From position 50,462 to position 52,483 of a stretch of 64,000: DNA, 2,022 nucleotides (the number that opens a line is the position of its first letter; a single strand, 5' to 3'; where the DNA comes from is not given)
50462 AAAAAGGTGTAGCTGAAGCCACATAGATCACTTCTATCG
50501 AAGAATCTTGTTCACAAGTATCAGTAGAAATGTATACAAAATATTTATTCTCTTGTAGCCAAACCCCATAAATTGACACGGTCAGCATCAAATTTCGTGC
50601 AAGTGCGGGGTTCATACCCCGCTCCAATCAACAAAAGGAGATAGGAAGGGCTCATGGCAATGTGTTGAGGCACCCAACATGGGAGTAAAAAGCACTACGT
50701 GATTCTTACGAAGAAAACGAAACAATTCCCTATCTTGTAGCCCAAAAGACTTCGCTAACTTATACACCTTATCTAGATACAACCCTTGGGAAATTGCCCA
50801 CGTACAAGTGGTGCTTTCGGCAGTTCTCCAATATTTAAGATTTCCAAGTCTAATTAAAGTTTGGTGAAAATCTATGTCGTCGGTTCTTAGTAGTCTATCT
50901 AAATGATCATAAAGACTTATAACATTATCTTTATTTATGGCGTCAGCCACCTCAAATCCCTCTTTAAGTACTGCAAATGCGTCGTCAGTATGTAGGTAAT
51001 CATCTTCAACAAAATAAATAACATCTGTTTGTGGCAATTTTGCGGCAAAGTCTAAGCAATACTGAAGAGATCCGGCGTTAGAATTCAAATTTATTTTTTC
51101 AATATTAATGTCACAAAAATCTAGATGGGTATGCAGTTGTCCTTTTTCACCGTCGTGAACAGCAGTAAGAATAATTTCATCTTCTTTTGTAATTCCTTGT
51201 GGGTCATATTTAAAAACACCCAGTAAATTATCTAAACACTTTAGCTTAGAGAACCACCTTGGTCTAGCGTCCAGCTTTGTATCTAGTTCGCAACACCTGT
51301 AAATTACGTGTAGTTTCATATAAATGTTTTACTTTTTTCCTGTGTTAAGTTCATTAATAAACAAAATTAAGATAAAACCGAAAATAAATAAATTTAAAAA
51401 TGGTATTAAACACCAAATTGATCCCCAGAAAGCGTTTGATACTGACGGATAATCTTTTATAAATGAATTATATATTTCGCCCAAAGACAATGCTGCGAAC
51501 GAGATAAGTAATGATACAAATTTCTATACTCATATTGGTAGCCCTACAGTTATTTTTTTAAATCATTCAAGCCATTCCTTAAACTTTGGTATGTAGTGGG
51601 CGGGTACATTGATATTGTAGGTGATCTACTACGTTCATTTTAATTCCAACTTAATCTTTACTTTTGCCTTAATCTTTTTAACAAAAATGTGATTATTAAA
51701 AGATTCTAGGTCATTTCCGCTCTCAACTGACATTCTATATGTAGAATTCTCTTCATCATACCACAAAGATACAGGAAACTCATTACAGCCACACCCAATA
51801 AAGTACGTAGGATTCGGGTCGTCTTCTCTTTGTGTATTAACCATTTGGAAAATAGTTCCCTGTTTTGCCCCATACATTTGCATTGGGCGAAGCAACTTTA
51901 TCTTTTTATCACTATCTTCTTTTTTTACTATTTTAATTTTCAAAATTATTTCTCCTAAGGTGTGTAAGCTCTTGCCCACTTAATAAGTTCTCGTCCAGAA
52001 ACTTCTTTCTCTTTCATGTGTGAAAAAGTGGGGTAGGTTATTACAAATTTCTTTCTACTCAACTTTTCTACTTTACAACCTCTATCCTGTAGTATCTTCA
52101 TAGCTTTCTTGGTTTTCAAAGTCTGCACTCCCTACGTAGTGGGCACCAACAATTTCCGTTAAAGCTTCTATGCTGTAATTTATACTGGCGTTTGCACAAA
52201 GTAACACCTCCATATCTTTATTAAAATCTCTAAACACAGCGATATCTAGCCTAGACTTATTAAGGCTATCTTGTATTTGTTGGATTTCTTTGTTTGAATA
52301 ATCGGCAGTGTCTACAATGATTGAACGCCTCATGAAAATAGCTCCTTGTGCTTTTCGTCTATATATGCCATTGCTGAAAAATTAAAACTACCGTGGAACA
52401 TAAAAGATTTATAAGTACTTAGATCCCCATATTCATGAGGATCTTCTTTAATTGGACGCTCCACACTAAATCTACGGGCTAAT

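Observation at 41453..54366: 13-kb glycan-modification island (GT2, GT1, multiple SAM methyltransferases)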

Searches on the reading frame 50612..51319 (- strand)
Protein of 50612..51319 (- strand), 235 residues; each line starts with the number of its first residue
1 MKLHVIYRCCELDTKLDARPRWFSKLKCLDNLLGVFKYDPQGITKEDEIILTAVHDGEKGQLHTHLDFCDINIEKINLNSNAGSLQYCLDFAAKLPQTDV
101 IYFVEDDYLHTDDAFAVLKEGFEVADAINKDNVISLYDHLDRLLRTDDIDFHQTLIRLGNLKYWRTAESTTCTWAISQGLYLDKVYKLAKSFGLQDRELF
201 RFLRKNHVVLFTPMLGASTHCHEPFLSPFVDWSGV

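Call 4: search_protein_families(library=pfam, max_evalue=0.01, proteins=[window:50612-51319:-])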
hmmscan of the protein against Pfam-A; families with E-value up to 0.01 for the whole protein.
window:50612-51319:- (235 aa): 0 families

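Call 7: search_protein_families(library=phrogs, max_evalue=0.001, proteins=[window:50612-51319:-])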
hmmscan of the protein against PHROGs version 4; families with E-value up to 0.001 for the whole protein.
window:50612-51319:- (235 aa): 0 families

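Call 16: search_protein_families(library=pfam, max_evalue=10, proteins=[window:50612-51319:-])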
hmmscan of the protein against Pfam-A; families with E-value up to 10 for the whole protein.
window:50612-51319:- (235 aa): 0 families

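Call 30: find_homologous_proteins(query=window:50612-51319:-, max_evalue=0.001)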
Query window:50612-51319:- (235 aa): 350 proteins with E <= 0.001 among 480 candidates; the best 120 are listed.
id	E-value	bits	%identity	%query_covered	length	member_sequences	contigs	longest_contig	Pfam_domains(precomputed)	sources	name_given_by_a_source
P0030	1.3e-159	547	100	100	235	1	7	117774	-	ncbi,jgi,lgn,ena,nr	ncbi:MAG TPA: hypothetical protein PKX31_00110 [Chitinophagaceae bacterium]|nr:hypothetical protein 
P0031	9.8e-93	328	62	99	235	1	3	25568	-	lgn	-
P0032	1.9e-91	324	60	100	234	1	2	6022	-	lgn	-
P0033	1.5e-90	321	61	100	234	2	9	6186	-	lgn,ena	-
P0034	2.7e-90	320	59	100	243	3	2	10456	-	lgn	-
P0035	6.4e-88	312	58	100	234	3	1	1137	-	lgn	-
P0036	8.1e-88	312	60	100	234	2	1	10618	-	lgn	-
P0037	8.3e-86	305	58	99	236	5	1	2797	-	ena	-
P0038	2.1e-85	304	57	100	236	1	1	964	-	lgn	-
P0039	1.0e-83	299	58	100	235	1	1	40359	-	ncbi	-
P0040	8.6e-83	295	58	100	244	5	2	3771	-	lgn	-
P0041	2.5e-82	294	60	99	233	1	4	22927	-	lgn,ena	-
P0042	6.2e-81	289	57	100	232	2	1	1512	-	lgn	-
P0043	1.3e-79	285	58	99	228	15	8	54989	-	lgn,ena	-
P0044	1.0e-78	282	54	100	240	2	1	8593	-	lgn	-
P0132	2.7e-34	137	40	99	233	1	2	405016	-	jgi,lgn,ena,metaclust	metaclust:\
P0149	1.8e-33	134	39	99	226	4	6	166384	-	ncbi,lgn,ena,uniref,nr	ncbi:hypothetical protein UFOVP250_146 [uncultured Caudovirales phage]|uniref:Uncharacterized protei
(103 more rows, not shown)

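Call 34: search_solved_structures(query=A2, max_evalue=1)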
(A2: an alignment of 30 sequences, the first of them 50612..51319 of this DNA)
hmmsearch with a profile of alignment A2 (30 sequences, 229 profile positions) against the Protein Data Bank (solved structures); distinct sequences matched with E-value up to 1: 3.
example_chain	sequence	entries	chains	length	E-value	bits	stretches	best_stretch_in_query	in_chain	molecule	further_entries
6p61_A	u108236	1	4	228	0.037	16.7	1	30-108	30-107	Glycosyltransferase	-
1j6u_A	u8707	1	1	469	0.44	13.2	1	85-136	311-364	UDP-N-acetylmuramate-alanine ligase MurC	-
3lqv_A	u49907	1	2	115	0.49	13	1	95-154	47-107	Pre-mRNA branch site protein p14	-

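Call 45: predict_structure(alignment_id=A2)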
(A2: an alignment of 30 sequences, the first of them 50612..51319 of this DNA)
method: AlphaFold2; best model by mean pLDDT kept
length: 235 residues; sequences in the alignment: 30
mean_pLDDT: 95.1   pTM: 0.92
mean pLDDT of the five models: 95.1, 94.3, 94.2, 94.1, 94.1
residues with pLDDT >= 90: 206; 70-90: 28; 50-70: 1; < 50: 0
segments of 3 or more residues with pLDDT < 50: none
pLDDT, mean of each block of 10 residues (from residue 1): 98 92 97 92 91 98 98 98 98 98 98 97 94 95 87 92 91 96 98 95 96 96 94 95
secondary structure, 60 per line:
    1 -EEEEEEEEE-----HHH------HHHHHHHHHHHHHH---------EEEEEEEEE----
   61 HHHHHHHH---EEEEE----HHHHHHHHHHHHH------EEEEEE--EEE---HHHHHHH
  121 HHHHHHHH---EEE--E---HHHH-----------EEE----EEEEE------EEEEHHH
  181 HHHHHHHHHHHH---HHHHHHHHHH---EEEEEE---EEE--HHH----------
elements in order: E2-10 H25-38 E48-56 H61-68 E72-76 H81-93 E100-105 E108-110 H114-128 E132-134 H141-144 E156-158 E163-167 E174-177 H178-192 H196-205 E209-214 E218-220

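Call 47: fold_search(model_id=the predicted structure, library=pdb)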
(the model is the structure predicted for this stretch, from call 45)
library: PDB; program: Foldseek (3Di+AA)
matches with E <= 10: 1145; with E <= 0.001: 214
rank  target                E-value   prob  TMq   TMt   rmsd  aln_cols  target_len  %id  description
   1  1fo8                  2.2e-07  1.00  0.60  0.44   7.4       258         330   13  CRYSTAL STRUCTURE OF N-ACETYLGLUCOSAMINYLTRANSFERASE I (released 2001-04-25)
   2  1fo9                  2.9e-07  1.00  0.60  0.44   7.4       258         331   13  CRYSTAL STRUCTURE OF N-ACETYLGLUCOSAMINYLTRANSFERASE I (released 2001-04-25)
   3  1foa                  6.0e-07  1.00  0.62  0.45   6.9       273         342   12  CRYSTAL STRUCTURE OF N-ACETYLGLUCOSAMINYLTRANSFERASE I (released 2001-05-16)
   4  5ggf_A                6.4e-07  1.00  0.60  0.29   5.5       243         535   15  Crystal structure of human protein O-mannose beta-1,2-N-acetylglucosaminyltransferase form II (released 2016-08-10)
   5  5ggi_B                9.3e-07  1.00  0.56  0.26   5.8       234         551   14  Crystal structure of human protein O-mannose beta-1,2-N-acetylglucosaminyltransferase in complex with Mn, UDP and Mann (released 2016-08-10)
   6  5ggf_B                1.6e-06  1.00  0.58  0.28   5.3       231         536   15  Crystal structure of human protein O-mannose beta-1,2-N-acetylglucosaminyltransferase form II (released 2016-08-10)
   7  5ggi_A                2.1e-06  1.00  0.57  0.36   5.4       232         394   16  Crystal structure of human protein O-mannose beta-1,2-N-acetylglucosaminyltransferase in complex with Mn, UDP and Mann (released 2016-08-10)
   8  6fxr_A                3.9e-06  1.00  0.51  0.20   8.0       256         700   11  Crystal Structure of full-length Human Lysyl Hydroxylase LH3 - Cocrystal with Fe2+, Mn2+, UDP-Gal (released 2018-08-22)
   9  1h7l                  4.7e-06  1.00  0.45  0.44   8.5       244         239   13  dTDP-MAGNESIUM COMPLEX OF SPSA FROM BACILLUS SUBTILIS (released 2001-12-13)
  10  6te3_A                6.9e-06  1.00  0.50  0.20   8.2       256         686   11  Crystal Structure of full-length Human Lysyl Hydroxylase LH3 - Cocrystal with Fe2+, Mn2+, UDP (released 2021-05-19)
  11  6fxm_A                9.4e-06  1.00  0.50  0.20   7.6       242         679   11  Crystal Structure of full-length Human Lysyl Hydroxylase LH3 - Cocrystal with Mn2+ (released 2018-08-22)
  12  6tex_A                1.1e-05  1.00  0.52  0.21   7.8       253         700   11  Crystal Structure of full-length Human Lysyl Hydroxylase LH3 - Val80Lys mutant - Cocrystal with Fe2+, Mn2+, UDP-Glucos (released 2021-05-19)
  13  6p61_B                1.4e-05  1.00  0.52  0.61   5.7       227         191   15  Structure of a Glycosyltransferase from Leptospira borgpetersenii serovar Hardjo-bovis (strain JB197) (released 2019-07-10)
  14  6tez_A                1.5e-05  1.00  0.51  0.20   8.1       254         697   12  Crystal Structure of full-length Human Lysyl Hydroxylase LH3 - Val80Lys mutant - Cocrystal with Fe2+, Mn2+, UDP-Glucur (released 2021-05-19)
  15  1qg8                  1.6e-05  1.00  0.44  0.44   8.0       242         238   13  NATIVE (MAGNESIUM-CONTAINING) SPSA FROM BACILLUS SUBTILIS (released 2000-04-21)
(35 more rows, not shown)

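Call 82: find_encoding_contigs(protein=P0132, flank=8000, max_places=1)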
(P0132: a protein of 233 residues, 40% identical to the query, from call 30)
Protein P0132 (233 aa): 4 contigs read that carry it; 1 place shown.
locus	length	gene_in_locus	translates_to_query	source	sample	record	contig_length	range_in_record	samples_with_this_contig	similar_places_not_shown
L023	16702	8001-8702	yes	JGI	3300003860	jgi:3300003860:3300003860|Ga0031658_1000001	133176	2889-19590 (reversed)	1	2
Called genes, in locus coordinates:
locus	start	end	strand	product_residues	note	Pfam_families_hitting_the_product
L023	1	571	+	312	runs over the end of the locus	PF01408:GFO_IDH_MocA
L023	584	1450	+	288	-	PF18025:FucT_N, PF00852:Glyco_transf_10 (weak)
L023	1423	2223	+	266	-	PF13186:SPASM (faint)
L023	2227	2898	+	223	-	PF01755:Glyco_transf_25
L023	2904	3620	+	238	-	-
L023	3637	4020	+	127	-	PF19662:DUF6165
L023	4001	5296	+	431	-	PF13489:Methyltransf_23, PF08484:Methyltransf_14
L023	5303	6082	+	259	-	PF13489:Methyltransf_23 (weak), PF08242:Methyltransf_12 (faint)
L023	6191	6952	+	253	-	PF07460:NUMOD3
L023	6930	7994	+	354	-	PF01370:Epimerase, PF02719:Polysacc_synt_2 (faint), PF04321:RmlD_sub_bind, PF16363:GDP_Man_Dehyd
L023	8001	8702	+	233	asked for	-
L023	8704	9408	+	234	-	-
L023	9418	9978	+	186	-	PF04989:RMNT_CmcI (faint), PF13578:Methyltransf_24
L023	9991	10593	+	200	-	-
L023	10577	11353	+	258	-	-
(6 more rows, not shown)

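Call 83: find_encoding_contigs(protein=P0149, flank=8000, max_places=1)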
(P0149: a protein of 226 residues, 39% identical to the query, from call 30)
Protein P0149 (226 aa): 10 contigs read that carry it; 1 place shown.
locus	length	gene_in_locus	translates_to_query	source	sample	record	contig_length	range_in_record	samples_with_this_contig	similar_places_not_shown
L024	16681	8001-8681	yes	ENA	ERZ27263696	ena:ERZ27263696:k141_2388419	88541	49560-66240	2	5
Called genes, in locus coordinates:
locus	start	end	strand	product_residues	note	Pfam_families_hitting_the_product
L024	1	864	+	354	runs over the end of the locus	PF00154:RecA_N, PF21134:T4_UVSX_C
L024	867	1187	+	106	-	-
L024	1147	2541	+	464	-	PF00772:DnaB (faint), PF13481:AAA_25 (weak), PF03796:DnaB_C, PF06745:ATPase (weak)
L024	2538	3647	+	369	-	PF14236:DruA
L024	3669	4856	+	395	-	-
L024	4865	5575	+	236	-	PF00535:Glycos_transf_2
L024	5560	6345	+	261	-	PF04321:RmlD_sub_bind (weak), PF01370:Epimerase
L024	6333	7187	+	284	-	-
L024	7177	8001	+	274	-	PF09612:HtrL_YibB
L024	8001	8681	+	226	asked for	-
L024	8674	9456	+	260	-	-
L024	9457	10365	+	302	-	PF01073:3Beta_HSD, PF01370:Epimerase, PF02719:Polysacc_synt_2, PF04321:RmlD_sub_bind, PF05368:NmrA (weak), PF13460:NAD_binding_10, PF16363:GDP_Man_Dehyd, PF07993:NAD_binding_4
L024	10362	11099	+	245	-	-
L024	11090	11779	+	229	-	PF18922:DUF5672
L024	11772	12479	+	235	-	PF27674:DUF8361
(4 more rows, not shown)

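Call 87: fold_search(model_id=the predicted structure, library=viral)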
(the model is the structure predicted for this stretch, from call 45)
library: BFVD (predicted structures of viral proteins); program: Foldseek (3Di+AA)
matches with E <= 10: 914; with E <= 0.001: 222
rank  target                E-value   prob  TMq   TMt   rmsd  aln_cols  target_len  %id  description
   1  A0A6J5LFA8            3.0e-21  1.00  0.84  0.88   2.4       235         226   35  Uncharacterized protein [uncultured Caudovirales phage]
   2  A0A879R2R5            3.1e-17  1.00  0.82  0.84   2.7       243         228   28  Uncharacterized protein [Synechococcus phage S-SRM01]
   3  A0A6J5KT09            3.8e-14  1.00  0.80  0.44   3.7       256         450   18  AdoMet_MTases domain containing protein [uncultured Caudovirales phage]
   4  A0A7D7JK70            1.2e-12  1.00  0.76  0.65   4.4       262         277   19  (no name in the UniProt tables at hand)
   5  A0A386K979            1.0e-07  1.00  0.59  0.50   5.1       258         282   11  (no name in the UniProt tables at hand)
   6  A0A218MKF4            1.7e-07  1.00  0.58  0.34   4.9       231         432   19  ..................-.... domain-containing protein [uncultured virus]
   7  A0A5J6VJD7            7.7e-07  1.00  0.53  0.48   9.7       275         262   11  Glycosyltransferase [Megaviridae environmental sample]
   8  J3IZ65                1.4e-06  1.00  0.53  0.49   5.0       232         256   12  (no name in the UniProt tables at hand)
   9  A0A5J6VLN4            1.6e-06  1.00  0.52  0.37   8.6       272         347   10  Glycosyltransferase [Megaviridae environmental sample]
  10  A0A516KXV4            2.0e-06  1.00  0.51  0.51   8.7       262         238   10  (no name in the UniProt tables at hand)
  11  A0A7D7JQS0            2.4e-06  1.00  0.54  0.49   6.8       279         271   11  (no name in the UniProt tables at hand)
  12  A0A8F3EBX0            2.4e-06  1.00  0.47  0.52   6.3       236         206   13  (no name in the UniProt tables at hand)
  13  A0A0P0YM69            2.7e-06  1.00  0.51  0.56   7.9       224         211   14  (no name in the UniProt tables at hand)
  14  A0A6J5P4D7            2.7e-06  1.00  0.50  0.39   9.0       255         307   11  Uncharacterized protein [uncultured Caudovirales phage]
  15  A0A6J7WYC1            2.9e-06  1.00  0.51  0.43   9.2       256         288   12  Glyco_tranf_GTA_type domain containing protein [uncultured Caudovirales phage]
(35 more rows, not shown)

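Call 92: search_protein_families(library=padloc, max_evalue=0.001, proteins=[window:50612-51319:-])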
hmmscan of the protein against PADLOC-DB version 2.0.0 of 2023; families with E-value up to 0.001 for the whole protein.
window:50612-51319:- (235 aa): 0 families

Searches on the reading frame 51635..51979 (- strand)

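Call 5: search_protein_families(library=pfam, max_evalue=0.01, proteins=[window:51635-51979:-])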
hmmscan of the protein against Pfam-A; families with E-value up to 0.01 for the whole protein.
window:51635-51979:- (114 aa): 0 families

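Call 67: search_protein_families(library=pfam, max_evalue=1, proteins=[window:51635-51979:-])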
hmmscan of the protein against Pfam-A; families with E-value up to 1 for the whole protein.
window:51635-51979:- (114 aa): 1 family
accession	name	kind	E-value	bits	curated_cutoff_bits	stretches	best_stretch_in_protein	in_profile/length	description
PF24753.1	DUF7698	-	0.11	12.9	27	1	79-107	28-56/118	Domain of unknown function (DUF7698)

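Call 68: search_protein_families(library=phrogs, max_evalue=0.01, proteins=[window:51635-51979:-])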
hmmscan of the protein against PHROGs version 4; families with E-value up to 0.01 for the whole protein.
window:51635-51979:- (114 aa): 0 families

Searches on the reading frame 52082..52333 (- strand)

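Call 67: search_protein_families(library=pfam, max_evalue=1, proteins=[window:52082-52333:-])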
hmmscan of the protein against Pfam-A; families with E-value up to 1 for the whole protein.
window:52082-52333:- (83 aa): 1 family
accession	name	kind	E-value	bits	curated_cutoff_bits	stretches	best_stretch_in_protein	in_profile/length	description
PF23090.1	MBTPS1_4th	-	0.094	12.6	27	1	5-39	78-113/275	MBTPS1, fourth GATase-like domain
